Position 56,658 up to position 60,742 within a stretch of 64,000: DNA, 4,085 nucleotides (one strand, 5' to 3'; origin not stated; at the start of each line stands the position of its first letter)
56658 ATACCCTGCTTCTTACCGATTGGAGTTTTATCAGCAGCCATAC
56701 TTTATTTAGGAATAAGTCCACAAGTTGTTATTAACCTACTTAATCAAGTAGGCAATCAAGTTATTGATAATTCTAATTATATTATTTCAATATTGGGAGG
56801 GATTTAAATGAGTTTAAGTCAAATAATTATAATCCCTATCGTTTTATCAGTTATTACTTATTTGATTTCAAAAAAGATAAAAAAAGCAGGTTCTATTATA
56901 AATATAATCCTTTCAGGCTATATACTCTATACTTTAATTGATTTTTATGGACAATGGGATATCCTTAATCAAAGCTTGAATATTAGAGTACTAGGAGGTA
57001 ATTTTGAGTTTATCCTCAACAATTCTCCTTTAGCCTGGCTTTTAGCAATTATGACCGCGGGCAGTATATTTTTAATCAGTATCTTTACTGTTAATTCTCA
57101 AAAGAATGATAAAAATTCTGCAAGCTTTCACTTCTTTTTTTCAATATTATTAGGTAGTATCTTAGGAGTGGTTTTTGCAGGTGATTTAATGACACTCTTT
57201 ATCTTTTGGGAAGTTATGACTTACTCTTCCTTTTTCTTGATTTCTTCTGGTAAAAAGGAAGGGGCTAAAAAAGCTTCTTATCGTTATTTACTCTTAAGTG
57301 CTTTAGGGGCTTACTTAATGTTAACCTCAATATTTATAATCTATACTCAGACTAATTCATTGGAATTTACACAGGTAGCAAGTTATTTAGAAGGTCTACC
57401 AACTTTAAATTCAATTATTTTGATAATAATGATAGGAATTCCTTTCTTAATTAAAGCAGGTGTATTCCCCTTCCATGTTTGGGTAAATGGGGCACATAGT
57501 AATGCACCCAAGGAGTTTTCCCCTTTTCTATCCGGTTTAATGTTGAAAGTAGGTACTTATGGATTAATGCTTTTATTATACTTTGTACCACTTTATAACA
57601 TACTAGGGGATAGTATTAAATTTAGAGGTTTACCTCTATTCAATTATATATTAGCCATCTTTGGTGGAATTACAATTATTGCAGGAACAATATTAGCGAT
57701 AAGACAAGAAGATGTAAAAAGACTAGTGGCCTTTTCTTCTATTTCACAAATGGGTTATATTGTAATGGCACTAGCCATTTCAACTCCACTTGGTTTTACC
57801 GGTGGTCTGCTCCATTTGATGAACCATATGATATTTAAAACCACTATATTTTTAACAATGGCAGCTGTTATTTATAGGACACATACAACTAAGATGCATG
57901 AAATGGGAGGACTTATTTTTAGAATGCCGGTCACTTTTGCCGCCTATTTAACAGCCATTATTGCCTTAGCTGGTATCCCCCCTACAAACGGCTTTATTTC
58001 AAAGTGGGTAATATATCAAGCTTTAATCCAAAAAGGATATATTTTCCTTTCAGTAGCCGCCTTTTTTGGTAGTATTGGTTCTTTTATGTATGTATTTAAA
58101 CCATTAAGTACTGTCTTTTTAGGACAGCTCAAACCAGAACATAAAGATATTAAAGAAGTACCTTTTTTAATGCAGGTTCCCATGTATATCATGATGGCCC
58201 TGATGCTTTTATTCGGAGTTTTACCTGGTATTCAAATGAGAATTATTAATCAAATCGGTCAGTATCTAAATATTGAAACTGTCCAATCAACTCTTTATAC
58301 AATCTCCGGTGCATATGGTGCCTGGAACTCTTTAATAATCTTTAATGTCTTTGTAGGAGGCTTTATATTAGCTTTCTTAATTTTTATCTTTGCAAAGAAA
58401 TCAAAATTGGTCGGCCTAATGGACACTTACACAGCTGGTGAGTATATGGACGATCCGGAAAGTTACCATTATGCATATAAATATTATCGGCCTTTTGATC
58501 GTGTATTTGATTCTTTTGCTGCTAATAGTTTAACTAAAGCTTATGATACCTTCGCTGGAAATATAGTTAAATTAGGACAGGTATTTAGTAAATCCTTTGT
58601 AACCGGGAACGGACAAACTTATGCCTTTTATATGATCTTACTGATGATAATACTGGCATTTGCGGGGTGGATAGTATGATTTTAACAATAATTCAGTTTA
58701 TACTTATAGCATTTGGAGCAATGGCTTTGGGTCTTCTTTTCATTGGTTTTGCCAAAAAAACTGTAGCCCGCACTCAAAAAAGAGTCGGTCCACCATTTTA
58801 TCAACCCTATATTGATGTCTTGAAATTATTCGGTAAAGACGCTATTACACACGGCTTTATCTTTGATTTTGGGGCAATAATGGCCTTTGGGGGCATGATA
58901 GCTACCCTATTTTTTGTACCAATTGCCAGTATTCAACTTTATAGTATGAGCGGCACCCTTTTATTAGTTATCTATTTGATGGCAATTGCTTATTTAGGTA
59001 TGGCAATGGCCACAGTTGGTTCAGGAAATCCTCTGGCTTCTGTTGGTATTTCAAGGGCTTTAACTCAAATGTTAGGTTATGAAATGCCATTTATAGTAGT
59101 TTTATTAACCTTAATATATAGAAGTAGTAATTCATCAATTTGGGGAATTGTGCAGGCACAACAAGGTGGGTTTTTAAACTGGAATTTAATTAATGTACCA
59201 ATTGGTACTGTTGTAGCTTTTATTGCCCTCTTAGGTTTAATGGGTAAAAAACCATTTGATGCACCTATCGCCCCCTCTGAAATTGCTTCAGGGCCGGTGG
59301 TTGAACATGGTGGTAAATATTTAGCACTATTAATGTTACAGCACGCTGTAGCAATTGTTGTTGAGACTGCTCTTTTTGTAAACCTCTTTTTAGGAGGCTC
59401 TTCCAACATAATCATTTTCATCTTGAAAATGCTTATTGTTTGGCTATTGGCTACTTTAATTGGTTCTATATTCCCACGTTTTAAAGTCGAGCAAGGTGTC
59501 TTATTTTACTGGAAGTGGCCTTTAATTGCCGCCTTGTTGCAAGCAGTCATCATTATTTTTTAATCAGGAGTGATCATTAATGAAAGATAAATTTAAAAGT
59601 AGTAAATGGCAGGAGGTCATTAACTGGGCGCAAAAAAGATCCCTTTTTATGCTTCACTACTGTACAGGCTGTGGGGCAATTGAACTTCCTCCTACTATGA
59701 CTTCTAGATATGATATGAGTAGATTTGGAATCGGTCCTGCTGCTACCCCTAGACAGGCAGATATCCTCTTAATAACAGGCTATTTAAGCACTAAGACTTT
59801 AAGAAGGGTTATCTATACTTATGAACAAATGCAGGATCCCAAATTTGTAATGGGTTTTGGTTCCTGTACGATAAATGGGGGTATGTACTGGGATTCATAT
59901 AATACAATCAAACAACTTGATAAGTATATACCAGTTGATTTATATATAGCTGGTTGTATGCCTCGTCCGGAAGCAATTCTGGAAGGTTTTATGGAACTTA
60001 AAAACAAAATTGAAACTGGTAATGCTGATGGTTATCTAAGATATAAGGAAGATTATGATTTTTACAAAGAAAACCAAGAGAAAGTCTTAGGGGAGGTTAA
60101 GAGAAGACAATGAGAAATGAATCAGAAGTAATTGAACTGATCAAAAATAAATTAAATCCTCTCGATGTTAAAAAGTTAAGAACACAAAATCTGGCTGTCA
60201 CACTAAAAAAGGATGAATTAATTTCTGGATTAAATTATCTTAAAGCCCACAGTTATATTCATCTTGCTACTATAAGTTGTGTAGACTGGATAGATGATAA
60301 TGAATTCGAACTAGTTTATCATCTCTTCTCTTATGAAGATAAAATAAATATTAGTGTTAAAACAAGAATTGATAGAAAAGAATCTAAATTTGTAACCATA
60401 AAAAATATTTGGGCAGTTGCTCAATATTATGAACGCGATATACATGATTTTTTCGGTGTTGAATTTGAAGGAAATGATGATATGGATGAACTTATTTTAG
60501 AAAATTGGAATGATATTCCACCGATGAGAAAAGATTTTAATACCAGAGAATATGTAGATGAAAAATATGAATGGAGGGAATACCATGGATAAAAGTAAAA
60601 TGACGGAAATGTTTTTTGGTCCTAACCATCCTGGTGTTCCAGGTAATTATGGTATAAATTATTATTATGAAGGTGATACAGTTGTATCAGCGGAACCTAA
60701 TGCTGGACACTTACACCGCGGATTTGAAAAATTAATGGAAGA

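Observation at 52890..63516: Complete 13-gene MBS/Mbx-type respiratory complex in a Firmicute, with both catalytic cysteines retained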

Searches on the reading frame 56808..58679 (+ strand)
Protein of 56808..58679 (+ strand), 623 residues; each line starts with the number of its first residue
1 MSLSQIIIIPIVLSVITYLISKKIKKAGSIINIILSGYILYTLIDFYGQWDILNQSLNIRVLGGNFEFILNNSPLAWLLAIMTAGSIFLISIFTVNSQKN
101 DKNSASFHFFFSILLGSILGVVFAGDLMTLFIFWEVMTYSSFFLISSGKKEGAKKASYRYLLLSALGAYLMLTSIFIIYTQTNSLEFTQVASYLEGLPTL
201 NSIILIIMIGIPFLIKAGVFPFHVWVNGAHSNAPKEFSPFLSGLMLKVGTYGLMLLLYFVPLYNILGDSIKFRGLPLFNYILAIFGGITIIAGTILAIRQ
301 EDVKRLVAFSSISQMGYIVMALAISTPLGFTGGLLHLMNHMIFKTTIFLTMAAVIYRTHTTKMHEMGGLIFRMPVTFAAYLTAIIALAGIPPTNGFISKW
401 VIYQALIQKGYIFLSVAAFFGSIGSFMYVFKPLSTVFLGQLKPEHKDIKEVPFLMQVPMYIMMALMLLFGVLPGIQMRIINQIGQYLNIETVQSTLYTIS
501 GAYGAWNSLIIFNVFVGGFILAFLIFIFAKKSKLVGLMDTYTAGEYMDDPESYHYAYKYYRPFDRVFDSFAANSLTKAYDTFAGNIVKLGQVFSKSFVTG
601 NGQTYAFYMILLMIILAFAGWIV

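Call 3: search_protein_families(library=pfam, proteins=[window:56808-58679:+])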
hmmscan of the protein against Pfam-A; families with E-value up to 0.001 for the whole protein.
window:56808-58679:+ (623 aa): 1 family
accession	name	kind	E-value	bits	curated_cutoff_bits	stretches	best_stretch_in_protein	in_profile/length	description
PF00361.26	Proton_antipo_M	-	1.2e-59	202.3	21.5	1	124-422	1-291/294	NADH:quinone oxidoreductase/Mrp antiporter, TM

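Call 40: search_solved_structures(query=window:56808-58679:+, max_evalue=1e-10, show_alignments=1)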
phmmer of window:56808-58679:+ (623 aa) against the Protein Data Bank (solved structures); distinct sequences matched with E-value up to 1e-10: 93 (the best 60 are shown).
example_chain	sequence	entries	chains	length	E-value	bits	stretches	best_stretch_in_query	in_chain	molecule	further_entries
6u8y_X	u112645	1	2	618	1.8e-90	307.9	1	5-619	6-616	NADH dehydrogenase subunit M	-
6cfw_H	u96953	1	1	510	3.8e-49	171.4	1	79-474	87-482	Monovalent cation/H+ antiporter subunit D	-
7qru_D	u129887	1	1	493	4.4e-41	144.7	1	5-476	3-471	Na+/H+ antiporter subunit D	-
7qru_A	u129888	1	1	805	5.6e-38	134.5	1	59-490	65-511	Na+/H+ antiporter subunit A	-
6u8y_H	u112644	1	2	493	1.2e-35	126.8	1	7-485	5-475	NADH dehydrogenase subunit N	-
6z16_A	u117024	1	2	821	7.9e-35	124.1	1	66-476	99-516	Multisubunit Na+/H+ antiporter, A subunit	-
7d3u_A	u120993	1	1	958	3e-34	122.2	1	63-428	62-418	Monovalent Na+/H+ antiporter subunit A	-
3rko_M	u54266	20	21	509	2.1e-33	119.4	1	79-474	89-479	NADH-QUINONE OXIDOREDUCTASE SUBUNIT M | NADH dehydrogenase I subunit M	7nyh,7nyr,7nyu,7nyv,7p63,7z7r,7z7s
7p61_M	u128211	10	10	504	2.9e-33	118.9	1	79-474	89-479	NADH dehydrogenase I subunit M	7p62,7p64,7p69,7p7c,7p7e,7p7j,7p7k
7z0s_C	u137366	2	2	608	1.1e-30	110.4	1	71-461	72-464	Formate hydrogenlyase subunit 3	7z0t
8qby_M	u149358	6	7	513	1.9e-30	109.7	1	90-475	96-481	NADH dehydrogenase subunit M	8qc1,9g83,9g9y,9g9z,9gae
6z16_D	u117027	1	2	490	2.2e-30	109.4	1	7-471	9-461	Multisubunit Na+/H+ antiporter, D subunit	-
6hum_F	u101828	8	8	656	3.1e-30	109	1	73-441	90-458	NADH dehydrogenase subunit 5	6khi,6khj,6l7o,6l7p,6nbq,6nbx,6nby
8e9g_L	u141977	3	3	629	4.1e-30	108.5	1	65-464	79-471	NADH-quinone oxidoreductase, L subunit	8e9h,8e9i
7d3u_D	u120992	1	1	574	1.2e-29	106.9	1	112-444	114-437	Monovalent Na+/H+ antiporter subunit D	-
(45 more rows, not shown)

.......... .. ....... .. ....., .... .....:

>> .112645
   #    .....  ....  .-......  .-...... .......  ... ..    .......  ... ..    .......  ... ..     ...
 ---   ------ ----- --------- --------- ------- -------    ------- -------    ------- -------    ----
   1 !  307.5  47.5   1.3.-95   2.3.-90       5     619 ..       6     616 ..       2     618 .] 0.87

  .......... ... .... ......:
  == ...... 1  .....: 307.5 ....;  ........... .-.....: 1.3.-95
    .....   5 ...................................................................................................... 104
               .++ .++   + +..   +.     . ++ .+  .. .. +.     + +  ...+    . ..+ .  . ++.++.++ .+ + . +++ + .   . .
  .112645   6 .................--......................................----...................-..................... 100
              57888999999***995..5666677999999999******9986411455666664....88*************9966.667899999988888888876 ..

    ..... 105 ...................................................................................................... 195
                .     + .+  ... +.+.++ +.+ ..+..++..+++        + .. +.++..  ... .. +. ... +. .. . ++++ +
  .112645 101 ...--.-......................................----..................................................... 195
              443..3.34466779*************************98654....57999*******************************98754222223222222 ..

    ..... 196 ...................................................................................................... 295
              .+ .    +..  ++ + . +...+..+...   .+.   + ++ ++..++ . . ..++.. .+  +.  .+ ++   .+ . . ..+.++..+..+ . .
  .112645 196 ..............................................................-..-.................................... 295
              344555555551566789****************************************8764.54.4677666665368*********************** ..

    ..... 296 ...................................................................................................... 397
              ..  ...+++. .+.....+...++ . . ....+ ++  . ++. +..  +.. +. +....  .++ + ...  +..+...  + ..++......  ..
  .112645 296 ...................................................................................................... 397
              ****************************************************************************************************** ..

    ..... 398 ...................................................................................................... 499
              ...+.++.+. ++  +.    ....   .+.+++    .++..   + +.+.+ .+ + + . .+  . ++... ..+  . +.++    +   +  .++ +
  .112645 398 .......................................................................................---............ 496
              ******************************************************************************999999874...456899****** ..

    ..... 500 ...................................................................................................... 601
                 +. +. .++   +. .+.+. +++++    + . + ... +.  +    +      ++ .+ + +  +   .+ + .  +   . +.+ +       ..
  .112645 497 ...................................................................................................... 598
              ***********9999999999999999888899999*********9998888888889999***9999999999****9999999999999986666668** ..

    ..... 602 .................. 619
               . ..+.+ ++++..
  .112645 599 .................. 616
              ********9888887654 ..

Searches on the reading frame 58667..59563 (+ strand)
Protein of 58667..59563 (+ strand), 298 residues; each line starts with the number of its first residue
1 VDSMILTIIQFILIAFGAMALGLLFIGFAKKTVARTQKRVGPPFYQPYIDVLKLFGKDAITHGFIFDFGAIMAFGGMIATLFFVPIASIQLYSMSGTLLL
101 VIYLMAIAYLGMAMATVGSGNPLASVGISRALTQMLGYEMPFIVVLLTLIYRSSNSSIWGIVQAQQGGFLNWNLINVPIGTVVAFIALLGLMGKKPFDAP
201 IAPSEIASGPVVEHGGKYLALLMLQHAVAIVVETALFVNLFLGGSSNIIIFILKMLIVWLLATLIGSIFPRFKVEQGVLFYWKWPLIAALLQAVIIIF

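Call 3: search_protein_families(library=pfam, proteins=[window:58667-59563:+])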
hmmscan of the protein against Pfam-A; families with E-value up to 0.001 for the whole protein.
window:58667-59563:+ (298 aa): 2 families
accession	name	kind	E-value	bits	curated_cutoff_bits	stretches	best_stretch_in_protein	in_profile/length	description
PF00146.26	NADHdh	-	7.8e-60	203.2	27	1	12-296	4-297/298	NADH dehydrogenase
PF10101.14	DUF2339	-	0.00048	19.5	33.6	1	13-131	36-122/659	Predicted membrane protein (DUF2339)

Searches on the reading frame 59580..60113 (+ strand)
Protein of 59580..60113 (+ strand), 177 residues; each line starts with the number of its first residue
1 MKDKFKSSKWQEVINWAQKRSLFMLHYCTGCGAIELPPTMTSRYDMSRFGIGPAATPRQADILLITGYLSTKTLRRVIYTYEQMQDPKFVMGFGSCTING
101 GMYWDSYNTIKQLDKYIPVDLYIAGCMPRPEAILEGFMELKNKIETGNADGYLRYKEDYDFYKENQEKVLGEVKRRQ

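Call 3: search_protein_families(library=pfam, proteins=[window:59580-60113:+])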
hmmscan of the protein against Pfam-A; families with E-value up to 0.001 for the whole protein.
window:59580-60113:+ (177 aa): 1 family
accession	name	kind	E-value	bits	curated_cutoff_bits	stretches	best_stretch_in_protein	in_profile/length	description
PF01058.29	Oxidored_q6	-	9.7e-25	87.2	27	1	28-140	1-128/128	NADH ubiquinone oxidoreductase, 20 Kd subunit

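Call 15: search_solved_structures(query=window:59580-60113:+, max_evalue=0.00001, show_alignments=3)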
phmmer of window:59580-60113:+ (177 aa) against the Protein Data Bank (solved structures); distinct sequences matched with E-value up to 0.00001: 43.
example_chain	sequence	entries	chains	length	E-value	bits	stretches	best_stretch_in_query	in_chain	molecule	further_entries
6u8y_J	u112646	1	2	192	7.2e-74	250.6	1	11-175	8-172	NADH dehydrogenase subunit B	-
9grx_K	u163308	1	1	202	4.1e-37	130.8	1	10-145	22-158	NAD(P)H-quinone oxidoreductase subunit K, chloroplastic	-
6hum_K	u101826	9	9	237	1e-36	129.5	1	11-146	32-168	NAD(P)H-quinone oxidoreductase subunit K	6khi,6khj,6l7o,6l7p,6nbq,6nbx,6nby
7wfg_K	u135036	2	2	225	1.2e-36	129.3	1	7-145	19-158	NAD(P)H-quinone oxidoreductase subunit K, chloroplastic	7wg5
7eu3_K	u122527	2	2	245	1.8e-36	128.7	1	9-145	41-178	NAD(P)H-quinone oxidoreductase subunit K, chloroplastic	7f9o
8qby_B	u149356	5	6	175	4.6e-35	124.2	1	6-145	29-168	NADH-quinone oxidoreductase subunit B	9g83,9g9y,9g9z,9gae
7zd6_6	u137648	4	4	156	2.3e-34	121.9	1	5-145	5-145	NADH dehydrogenase [ubiquinone] iron-sulfur protein 7, mitochondrial | Complex I-20kD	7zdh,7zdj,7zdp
5xtb_C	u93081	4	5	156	2.3e-34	121.9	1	5-145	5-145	NADH dehydrogenase [ubiquinone] iron-sulfur protein 7, mitochondrial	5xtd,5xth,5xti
9w2u_B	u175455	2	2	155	2.5e-34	121.7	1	6-145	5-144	NADH dehydrogenase [ubiquinone] iron-sulfur protein 7, mitochondrial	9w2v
9ti4_E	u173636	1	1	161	2.5e-34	121.7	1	5-145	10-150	NADH dehydrogenase [ubiquinone] iron-sulfur protein 7, mitochondrial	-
6g2j_B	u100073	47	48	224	2.7e-34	121.6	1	6-145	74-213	NADH dehydrogenase [ubiquinone] iron-sulfur protein 7, mitochondrial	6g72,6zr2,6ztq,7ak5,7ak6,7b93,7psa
7v2c_C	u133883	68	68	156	3.1e-34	121.4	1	5-145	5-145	NADH dehydrogenase [ubiquinone] iron-sulfur protein 7,mitochondrial | NADH dehydrogenase [ubiquinone] iron-sulfur protein 7, mitochondrial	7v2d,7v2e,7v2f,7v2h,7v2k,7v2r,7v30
5lc5_B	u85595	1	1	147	3.2e-34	121.4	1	8-145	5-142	NADH dehydrogenase [ubiquinone] iron-sulfur protein 7, mitochondrial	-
5ldw_B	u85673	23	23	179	3.5e-34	121.3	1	5-145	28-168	NADH dehydrogenase [ubiquinone] iron-sulfur protein 7, mitochondrial | Mitochondrial complex I, PSST subunit | NADH:ubiquinone oxidoreductase core subunit S7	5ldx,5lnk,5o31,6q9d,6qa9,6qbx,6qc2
7zeb_6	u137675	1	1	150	4.7e-34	120.8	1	9-145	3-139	NADH dehydrogenase [ubiquinone] iron-sulfur protein 7, mitochondrial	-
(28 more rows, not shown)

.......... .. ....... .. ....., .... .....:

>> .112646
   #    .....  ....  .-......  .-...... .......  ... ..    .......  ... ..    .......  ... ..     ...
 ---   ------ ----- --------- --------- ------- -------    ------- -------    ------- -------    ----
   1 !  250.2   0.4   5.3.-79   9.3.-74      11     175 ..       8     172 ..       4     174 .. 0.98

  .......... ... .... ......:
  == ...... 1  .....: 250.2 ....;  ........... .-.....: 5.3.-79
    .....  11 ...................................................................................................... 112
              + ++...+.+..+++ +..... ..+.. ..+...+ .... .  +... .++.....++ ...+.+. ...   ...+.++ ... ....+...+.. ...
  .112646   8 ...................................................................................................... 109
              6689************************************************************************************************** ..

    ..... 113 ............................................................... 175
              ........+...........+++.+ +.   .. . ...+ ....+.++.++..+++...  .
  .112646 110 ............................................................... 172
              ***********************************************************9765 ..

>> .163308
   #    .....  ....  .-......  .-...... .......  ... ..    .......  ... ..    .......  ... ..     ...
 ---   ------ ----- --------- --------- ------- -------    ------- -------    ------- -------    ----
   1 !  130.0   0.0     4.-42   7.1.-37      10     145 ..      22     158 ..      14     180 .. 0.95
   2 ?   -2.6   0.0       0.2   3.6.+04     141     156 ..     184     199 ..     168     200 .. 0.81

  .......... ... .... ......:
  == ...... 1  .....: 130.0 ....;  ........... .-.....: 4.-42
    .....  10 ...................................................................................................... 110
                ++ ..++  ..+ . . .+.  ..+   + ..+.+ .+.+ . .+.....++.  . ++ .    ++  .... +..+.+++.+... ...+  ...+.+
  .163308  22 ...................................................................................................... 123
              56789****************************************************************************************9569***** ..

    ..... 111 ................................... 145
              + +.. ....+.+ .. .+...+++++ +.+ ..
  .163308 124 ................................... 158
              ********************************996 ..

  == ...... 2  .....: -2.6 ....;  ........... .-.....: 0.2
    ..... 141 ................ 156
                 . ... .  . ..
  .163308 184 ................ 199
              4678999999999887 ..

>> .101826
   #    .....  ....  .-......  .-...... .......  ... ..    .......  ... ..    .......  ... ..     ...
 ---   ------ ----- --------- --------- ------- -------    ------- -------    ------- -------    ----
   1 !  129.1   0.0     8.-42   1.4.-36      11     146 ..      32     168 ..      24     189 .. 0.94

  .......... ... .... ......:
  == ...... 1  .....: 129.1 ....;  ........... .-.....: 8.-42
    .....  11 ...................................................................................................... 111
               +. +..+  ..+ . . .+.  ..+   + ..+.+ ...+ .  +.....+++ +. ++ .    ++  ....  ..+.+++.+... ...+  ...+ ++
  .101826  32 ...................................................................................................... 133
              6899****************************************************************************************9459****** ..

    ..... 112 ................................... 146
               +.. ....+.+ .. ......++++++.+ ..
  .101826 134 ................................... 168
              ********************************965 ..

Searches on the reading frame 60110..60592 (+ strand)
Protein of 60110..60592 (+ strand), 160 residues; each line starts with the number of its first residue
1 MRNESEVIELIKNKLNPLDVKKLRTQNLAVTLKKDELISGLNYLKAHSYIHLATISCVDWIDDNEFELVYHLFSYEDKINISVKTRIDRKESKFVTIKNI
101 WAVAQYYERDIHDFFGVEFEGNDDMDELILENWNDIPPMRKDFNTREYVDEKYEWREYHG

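Call 4: search_protein_families(library=pfam, proteins=[window:60110-60592:+])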
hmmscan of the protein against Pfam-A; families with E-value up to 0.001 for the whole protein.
window:60110-60592:+ (160 aa): 1 family
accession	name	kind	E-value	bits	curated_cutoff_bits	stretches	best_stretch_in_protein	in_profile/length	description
PF00329.25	Complex1_30kDa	-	1.3e-29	103.7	22.5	1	30-148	1-123/124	Respiratory-chain NADH dehydrogenase, 30 Kd subunit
